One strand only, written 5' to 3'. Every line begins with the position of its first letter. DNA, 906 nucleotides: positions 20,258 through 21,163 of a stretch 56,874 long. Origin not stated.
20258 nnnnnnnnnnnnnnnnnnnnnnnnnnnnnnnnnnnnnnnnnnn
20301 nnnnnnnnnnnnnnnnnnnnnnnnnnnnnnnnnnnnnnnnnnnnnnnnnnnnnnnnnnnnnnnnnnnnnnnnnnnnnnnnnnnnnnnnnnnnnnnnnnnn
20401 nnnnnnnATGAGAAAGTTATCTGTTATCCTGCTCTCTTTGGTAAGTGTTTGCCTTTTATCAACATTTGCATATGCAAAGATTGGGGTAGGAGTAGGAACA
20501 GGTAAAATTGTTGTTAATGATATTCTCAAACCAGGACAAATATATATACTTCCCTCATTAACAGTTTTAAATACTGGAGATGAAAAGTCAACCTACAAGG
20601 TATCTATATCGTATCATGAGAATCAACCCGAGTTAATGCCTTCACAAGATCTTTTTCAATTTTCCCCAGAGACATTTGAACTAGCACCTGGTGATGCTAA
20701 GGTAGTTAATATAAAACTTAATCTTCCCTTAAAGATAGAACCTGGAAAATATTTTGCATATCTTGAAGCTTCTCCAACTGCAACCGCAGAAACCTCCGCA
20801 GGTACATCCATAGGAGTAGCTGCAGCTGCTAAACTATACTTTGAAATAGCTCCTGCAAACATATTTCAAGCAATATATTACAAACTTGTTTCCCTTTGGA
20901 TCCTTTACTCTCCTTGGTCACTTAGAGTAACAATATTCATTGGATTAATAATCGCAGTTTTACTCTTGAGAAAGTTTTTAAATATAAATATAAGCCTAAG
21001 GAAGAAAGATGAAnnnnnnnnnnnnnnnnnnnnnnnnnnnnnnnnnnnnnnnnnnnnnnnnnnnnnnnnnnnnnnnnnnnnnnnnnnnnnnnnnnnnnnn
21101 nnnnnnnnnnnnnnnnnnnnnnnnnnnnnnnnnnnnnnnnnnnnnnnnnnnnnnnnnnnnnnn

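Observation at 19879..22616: Four-gene secreted surface operon ending in an adjacent dockerin-cohesin pair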

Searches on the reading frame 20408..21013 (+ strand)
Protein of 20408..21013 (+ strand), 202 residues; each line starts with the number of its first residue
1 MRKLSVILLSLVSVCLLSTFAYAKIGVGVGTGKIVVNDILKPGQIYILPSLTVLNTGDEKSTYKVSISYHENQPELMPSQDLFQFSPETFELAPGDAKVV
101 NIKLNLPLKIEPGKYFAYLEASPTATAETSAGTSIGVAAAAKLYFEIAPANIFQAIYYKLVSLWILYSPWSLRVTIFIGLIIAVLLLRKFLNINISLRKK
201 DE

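Call 3: search_protein_families(library=pfam, proteins=[window:20408-21013:+], max_evalue=1)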
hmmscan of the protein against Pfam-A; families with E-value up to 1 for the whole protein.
window:20408-21013:+ (202 aa): 2 families
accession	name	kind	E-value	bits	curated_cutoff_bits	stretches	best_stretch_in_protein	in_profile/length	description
PF06280.18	fn3_5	-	0.0094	17.1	27.6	1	50-112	13-86/112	Fn3-like domain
PF10633.15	NPCBM_assoc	-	0.2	12.3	24.4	1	86-122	39-76/78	NPCBM-associated, NEW3 domain of alpha-galactosidase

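Call 4: search_protein_families(library=ncbifam, proteins=[window:20408-21013:+], max_evalue=1)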
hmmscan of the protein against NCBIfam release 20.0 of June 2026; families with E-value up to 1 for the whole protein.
window:20408-21013:+ (202 aa): 0 families

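Call 33: search_protein_families(library=pfam, alignment_id=A5, max_evalue=0.1)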
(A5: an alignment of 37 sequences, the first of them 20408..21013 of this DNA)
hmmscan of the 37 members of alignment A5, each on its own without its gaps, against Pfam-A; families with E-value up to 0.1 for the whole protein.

A. member 1, window:20408-21013:+ (202 aa): 1 family
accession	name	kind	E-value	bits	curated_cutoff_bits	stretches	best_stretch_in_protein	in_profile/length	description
PF06280.18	fn3_5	-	0.0094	17.1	27.6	1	50-112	13-86/112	Fn3-like domain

B. families by the number of members that match (of 37 scanned): 22 families
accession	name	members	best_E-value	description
PF06280.18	fn3_5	21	0.00095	Fn3-like domain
PF10633.15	NPCBM_assoc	16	0.00011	NPCBM-associated, NEW3 domain of alpha-galactosidase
PF00345.26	PapD_N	9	0.00076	Pili and flagellar-assembly chaperone, PapD N-terminal domain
PF22544.2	HYDIN_VesB_CFA65-like_Ig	7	0.0025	HYDIN/CFA65/VesB-like, Ig-like domain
PF21310.3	OCRL-like_ASH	5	0.00051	Inositol polyphosphate 5-phosphatase OCRL-like, ASH domain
PF22074.2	Cep192_D5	3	0.0081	Cep192 domain 5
PF22076.2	Cep192_D6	2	0.033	Cep192 domain 6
PF10699.14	HAP2-GCS1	2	0.063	Male gamete fusion factor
PF11293.13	DUF3094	1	0.009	Protein of unknown function (DUF3094)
PF23619.1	Ig_VWA7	1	0.013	VWA7 Ig-like domain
PF15780.11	ASH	1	0.013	Abnormal spindle-like microcephaly-assoc'd, ASPM-SPD-2-Hydin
PF23676.1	YnaM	1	0.022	Protein YnaM-like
PF04087.19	DUF389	1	0.024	Domain of unknown function (DUF389)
PF08522.16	BT_3987-like_N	1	0.026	BT_3987-like, N-terminal domain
PF20349.3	DUF6644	1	0.037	Family of unknown function (DUF6644)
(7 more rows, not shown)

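Call 34: search_solved_structures(query=A5, max_evalue=10, show_alignments=2)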
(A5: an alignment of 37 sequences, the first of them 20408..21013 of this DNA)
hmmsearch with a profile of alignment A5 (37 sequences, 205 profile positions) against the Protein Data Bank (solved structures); distinct sequences matched with E-value up to 10: 1.
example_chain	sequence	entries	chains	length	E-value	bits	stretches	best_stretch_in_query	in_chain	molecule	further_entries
9ijj_4G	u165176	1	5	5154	0.93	12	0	71-104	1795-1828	Hydrocephalus-inducing protein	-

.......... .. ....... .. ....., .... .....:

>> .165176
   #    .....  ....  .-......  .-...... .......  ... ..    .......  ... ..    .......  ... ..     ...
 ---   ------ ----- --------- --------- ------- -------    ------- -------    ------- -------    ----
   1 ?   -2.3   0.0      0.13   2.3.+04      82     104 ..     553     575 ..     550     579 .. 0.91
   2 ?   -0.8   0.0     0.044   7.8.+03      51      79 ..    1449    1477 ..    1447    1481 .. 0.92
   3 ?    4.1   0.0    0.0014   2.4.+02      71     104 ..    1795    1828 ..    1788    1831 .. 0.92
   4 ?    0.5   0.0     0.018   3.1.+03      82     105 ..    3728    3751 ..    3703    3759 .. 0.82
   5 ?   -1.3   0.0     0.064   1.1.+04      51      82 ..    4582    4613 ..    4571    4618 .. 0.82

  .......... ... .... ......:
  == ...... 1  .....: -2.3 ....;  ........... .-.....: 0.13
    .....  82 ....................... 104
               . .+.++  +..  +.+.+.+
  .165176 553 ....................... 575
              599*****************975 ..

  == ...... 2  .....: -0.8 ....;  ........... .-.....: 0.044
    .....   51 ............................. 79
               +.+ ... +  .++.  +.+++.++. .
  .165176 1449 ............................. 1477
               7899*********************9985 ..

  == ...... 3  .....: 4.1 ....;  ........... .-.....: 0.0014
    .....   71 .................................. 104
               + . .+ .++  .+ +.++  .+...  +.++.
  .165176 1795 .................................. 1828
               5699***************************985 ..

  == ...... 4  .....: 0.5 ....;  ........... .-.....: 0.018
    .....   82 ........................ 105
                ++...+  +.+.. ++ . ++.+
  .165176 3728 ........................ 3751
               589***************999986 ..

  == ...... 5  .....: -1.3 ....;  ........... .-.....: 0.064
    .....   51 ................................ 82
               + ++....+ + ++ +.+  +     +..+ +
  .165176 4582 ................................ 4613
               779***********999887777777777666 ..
